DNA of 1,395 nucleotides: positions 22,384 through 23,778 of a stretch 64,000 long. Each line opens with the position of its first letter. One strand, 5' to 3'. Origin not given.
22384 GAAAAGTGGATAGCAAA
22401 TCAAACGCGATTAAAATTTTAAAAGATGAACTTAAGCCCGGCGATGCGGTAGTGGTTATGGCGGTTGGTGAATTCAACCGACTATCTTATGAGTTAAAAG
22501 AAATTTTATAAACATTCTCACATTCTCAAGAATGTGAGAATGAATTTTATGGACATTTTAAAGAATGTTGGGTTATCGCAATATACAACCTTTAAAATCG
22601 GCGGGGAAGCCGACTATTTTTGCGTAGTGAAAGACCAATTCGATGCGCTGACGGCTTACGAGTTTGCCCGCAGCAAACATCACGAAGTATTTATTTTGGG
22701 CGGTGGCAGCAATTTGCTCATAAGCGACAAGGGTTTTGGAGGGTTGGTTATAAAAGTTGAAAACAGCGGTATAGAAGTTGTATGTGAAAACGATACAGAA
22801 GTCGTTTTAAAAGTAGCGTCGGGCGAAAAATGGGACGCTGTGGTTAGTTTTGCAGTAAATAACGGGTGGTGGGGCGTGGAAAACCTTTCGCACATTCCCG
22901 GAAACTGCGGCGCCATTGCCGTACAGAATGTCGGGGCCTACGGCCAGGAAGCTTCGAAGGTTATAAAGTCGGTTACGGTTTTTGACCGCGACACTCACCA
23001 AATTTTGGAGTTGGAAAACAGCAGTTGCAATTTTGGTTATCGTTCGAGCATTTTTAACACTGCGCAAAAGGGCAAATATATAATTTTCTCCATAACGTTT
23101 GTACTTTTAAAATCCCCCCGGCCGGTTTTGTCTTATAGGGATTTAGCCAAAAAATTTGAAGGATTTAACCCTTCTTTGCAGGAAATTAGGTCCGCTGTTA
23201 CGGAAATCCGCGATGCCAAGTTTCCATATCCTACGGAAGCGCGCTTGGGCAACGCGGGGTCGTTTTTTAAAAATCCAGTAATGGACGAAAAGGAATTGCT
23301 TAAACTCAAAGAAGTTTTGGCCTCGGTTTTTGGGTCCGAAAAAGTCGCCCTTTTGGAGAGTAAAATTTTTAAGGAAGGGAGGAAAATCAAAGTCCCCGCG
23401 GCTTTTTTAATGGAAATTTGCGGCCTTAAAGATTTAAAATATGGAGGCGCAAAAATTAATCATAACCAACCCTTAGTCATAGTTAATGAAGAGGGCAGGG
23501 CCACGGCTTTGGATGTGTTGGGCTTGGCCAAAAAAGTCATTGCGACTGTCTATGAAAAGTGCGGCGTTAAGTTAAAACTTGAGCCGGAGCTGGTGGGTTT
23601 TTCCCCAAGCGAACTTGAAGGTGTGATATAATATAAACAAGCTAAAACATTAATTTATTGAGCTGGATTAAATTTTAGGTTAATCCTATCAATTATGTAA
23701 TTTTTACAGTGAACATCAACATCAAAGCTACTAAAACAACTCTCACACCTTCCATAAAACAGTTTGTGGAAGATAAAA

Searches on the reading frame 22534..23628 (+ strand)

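Call 8: search_protein_families(library=pfam, proteins=[window:22534-23628:+], max_evalue=0.001)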
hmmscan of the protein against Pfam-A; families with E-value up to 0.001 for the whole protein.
window:22534-23628:+ (365 aa): 2 families
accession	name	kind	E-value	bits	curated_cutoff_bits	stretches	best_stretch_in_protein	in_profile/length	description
PF02873.21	MurB_C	-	1.1e-21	77.2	27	1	217-354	1-99/99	UDP-N-acetylenolpyruvoylglucosamine reductase, C-terminal domain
PF01565.28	FAD_binding_4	-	2.3e-17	63.4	26.4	1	28-153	3-132/139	FAD binding domain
